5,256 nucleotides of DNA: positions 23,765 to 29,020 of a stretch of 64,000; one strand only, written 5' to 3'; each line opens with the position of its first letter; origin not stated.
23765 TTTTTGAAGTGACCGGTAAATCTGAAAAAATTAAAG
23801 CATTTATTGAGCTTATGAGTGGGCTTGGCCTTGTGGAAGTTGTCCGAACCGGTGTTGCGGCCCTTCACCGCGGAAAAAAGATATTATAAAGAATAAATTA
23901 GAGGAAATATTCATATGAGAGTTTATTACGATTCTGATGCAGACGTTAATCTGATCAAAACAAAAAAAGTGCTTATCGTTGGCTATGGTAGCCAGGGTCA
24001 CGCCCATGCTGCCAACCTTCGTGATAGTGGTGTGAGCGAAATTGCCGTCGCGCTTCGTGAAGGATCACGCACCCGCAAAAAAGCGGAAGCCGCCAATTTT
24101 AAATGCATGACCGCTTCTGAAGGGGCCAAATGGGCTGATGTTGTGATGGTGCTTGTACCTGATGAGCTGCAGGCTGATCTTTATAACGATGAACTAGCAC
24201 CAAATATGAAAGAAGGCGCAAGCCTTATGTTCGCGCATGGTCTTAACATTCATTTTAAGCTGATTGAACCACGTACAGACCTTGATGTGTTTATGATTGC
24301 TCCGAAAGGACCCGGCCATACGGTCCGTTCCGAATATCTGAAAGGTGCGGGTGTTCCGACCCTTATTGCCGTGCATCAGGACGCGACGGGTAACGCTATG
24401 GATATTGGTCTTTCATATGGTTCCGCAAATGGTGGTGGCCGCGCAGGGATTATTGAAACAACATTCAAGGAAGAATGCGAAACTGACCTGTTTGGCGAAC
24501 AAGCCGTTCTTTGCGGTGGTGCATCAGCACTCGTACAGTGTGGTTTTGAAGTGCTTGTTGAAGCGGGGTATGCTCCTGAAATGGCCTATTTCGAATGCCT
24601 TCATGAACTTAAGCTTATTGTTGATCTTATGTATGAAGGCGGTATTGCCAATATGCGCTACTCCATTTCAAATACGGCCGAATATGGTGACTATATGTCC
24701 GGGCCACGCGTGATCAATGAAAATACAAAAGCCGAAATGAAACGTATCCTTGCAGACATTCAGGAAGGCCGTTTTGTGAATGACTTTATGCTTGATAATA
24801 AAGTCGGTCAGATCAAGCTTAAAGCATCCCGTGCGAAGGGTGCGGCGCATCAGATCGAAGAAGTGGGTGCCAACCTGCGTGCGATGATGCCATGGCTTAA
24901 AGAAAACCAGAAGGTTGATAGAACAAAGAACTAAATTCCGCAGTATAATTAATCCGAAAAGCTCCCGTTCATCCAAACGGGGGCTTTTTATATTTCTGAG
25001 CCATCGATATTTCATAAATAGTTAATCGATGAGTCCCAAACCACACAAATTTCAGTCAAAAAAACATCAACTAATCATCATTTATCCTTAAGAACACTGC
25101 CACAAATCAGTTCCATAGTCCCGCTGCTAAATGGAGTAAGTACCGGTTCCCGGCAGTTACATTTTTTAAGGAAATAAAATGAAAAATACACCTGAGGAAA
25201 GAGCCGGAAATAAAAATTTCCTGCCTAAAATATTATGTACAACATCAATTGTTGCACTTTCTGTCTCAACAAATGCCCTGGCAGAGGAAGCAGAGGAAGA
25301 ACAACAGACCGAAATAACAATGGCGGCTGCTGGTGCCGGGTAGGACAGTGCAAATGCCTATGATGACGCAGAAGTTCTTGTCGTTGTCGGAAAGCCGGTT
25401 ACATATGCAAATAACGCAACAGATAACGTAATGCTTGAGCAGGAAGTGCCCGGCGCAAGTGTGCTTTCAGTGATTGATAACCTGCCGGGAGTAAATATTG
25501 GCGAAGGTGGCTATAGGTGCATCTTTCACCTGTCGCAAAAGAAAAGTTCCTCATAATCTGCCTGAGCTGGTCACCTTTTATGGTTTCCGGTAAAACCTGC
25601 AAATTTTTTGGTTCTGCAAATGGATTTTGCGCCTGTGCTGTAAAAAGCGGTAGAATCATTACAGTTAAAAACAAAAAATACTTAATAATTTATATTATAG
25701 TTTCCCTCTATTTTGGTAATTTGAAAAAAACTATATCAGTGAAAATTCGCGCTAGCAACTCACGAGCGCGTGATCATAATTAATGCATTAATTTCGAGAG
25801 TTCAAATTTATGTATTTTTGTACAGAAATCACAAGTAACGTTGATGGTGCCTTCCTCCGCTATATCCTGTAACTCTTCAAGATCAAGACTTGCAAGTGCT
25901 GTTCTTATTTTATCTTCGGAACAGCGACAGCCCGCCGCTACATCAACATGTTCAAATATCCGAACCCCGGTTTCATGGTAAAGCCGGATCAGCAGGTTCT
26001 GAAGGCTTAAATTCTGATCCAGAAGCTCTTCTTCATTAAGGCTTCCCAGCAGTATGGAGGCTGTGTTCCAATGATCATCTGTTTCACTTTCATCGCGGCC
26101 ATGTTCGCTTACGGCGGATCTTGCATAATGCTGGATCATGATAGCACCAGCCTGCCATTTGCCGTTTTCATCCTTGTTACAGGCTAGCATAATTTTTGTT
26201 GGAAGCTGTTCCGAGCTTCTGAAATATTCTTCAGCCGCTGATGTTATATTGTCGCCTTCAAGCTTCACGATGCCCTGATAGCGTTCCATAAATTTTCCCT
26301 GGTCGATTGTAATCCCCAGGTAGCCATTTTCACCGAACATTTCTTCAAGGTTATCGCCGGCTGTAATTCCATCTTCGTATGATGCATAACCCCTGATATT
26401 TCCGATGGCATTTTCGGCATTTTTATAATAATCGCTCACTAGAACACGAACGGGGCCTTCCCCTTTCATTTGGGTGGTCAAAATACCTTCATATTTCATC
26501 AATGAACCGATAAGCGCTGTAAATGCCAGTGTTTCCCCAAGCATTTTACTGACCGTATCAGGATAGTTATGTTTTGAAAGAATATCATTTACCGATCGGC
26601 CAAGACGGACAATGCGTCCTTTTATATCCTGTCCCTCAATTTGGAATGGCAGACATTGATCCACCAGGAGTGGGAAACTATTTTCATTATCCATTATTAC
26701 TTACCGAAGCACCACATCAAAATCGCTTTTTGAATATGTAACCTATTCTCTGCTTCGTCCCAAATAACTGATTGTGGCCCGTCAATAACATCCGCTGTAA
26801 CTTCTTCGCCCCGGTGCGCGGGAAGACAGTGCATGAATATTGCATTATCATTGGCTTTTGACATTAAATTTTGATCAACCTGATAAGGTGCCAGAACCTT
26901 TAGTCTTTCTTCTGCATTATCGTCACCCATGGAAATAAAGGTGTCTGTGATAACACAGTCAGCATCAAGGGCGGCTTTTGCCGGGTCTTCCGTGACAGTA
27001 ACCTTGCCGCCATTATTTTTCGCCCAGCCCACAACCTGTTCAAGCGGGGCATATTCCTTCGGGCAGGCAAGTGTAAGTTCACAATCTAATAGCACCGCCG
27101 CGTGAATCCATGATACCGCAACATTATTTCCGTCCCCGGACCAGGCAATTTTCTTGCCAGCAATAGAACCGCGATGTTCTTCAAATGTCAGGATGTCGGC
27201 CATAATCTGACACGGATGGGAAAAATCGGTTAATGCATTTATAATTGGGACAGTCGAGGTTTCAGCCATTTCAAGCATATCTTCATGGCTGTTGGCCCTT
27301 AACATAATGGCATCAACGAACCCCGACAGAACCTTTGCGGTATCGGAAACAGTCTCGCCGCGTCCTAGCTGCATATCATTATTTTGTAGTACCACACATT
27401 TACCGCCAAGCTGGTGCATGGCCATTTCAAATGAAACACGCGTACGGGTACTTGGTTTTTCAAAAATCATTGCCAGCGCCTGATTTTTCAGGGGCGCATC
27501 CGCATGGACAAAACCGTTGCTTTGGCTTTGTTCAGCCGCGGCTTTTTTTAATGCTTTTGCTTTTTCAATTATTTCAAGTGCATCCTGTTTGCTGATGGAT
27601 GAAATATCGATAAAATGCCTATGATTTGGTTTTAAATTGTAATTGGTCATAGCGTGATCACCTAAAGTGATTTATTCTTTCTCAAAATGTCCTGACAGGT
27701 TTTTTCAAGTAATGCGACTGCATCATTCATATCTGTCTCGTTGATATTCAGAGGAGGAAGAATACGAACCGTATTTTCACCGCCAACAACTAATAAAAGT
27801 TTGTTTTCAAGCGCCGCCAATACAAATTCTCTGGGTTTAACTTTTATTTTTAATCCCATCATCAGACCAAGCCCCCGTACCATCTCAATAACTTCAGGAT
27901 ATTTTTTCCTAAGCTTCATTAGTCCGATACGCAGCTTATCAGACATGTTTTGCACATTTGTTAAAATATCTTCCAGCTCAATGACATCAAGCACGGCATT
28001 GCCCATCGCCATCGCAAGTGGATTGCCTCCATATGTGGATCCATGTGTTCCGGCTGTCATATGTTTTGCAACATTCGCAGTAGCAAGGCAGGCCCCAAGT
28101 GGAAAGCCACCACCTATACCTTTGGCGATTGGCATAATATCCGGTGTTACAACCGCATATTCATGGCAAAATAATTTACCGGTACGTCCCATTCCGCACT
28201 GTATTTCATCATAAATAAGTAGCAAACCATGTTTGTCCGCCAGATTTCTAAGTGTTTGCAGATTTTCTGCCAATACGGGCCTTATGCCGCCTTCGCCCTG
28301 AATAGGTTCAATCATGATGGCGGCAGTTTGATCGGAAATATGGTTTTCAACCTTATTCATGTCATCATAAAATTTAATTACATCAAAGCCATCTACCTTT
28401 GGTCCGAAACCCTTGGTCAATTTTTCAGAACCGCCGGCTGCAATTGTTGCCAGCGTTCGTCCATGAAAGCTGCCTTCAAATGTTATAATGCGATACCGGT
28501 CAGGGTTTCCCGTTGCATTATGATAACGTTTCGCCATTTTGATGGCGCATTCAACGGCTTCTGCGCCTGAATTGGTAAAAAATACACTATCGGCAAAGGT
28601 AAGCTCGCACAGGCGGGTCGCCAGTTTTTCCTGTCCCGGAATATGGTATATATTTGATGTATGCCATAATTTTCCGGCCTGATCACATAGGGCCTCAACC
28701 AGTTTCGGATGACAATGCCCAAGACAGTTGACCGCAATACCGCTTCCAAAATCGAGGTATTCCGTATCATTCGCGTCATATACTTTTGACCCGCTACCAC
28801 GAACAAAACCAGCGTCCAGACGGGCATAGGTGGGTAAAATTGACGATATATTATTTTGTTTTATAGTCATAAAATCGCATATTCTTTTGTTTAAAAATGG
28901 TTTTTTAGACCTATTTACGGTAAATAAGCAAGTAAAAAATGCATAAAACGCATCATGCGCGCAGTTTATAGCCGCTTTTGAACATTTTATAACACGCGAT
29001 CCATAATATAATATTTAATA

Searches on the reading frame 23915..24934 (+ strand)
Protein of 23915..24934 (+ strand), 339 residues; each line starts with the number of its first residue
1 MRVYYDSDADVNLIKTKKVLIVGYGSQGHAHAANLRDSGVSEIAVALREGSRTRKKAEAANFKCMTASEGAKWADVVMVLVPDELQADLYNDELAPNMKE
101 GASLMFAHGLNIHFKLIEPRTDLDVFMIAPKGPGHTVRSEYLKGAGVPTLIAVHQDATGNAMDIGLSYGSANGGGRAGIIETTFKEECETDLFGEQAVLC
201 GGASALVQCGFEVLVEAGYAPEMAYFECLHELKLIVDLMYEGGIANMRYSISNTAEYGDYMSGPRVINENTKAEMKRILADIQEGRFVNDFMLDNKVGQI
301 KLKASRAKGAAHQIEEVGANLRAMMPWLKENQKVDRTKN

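Call 9: search_protein_families(library=pfam, proteins=[window:23915-24934:+])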
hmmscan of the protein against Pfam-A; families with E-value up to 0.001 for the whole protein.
window:23915-24934:+ (339 aa): 5 families
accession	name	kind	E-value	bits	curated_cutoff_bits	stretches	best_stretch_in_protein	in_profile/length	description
PF07991.19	KARI_N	-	2.3e-70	235.9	20.6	1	14-178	2-165/165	Acetohydroxy acid isomeroreductase, NADPH-binding domain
PF01450.25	KARI_C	-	9.9e-64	214.4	29.1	1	184-327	1-144/144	Ketol-acid reductoisomerase, C-terminal domain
PF02826.25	2-Hacid_dh_C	-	6.8e-07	29.3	25.1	1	11-104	31-123/178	D-isomer specific 2-hydroxyacid dehydrogenase, NAD binding domain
PF03807.23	F420_oxidored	-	6e-05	24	21.6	1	18-86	1-72/94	NADP oxidoreductase coenzyme F420-dependent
PF03446.21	NAD_binding_2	-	0.00034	21.1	21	0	19-105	2-90/161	NAD binding domain of 6-phosphogluconate dehydrogenase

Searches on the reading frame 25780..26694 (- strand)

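Call 28: search_protein_families(library=pfam, proteins=[window:25780-26694:-], max_evalue=0.00001)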
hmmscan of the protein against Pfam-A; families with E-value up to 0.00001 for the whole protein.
window:25780-26694:- (304 aa): 1 family
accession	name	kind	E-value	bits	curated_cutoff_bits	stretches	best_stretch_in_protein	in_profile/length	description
PF01430.24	HSP33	-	1.4e-65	221.9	21.4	1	12-298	1-273/273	Hsp33 protein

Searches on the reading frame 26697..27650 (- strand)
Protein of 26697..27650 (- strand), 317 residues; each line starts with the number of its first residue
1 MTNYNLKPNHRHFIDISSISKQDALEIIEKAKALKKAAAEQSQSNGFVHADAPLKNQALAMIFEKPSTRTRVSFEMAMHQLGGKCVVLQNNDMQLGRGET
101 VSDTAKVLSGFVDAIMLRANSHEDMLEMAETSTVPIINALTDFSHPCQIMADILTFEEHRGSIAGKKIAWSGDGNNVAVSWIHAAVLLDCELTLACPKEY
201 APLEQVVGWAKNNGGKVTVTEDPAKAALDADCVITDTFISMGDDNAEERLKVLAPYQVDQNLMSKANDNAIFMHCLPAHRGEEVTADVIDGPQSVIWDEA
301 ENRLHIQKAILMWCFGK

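Call 28: search_protein_families(library=pfam, proteins=[window:26697-27650:-], max_evalue=0.00001)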
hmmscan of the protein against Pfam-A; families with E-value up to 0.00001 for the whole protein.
window:26697-27650:- (317 aa): 2 families
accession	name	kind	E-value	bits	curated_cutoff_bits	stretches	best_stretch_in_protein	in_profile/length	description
PF00185.30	OTCace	-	1.2e-55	188.3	29.4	1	165-314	2-157/157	Aspartate/ornithine carbamoyltransferase, Asp/Orn binding domain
PF02729.26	OTCace_N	-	1.5e-48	165.1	29.9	1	11-158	1-148/148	Aspartate/ornithine carbamoyltransferase, carbamoyl-P binding domain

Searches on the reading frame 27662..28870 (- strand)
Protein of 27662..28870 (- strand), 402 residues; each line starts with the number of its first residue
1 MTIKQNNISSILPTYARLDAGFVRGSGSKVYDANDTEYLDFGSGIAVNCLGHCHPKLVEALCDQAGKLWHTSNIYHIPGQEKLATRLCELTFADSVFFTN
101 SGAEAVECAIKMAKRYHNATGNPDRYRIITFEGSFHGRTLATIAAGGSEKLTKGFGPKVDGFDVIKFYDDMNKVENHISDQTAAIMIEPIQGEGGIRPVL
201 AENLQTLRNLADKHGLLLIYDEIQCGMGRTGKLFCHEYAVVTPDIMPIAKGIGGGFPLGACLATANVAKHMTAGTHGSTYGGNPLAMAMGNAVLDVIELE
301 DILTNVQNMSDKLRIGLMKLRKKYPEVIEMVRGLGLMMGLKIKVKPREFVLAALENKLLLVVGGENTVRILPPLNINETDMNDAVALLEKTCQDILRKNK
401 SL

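Call 28: search_protein_families(library=pfam, proteins=[window:27662-28870:-], max_evalue=0.00001)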
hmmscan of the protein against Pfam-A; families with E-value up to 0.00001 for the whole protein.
window:27662-28870:- (402 aa): 1 family
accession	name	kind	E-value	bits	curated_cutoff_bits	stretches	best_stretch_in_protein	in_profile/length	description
PF00202.27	Aminotran_3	-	1.4e-114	383.4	30.5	1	22-390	13-401/403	Aminotransferase class-III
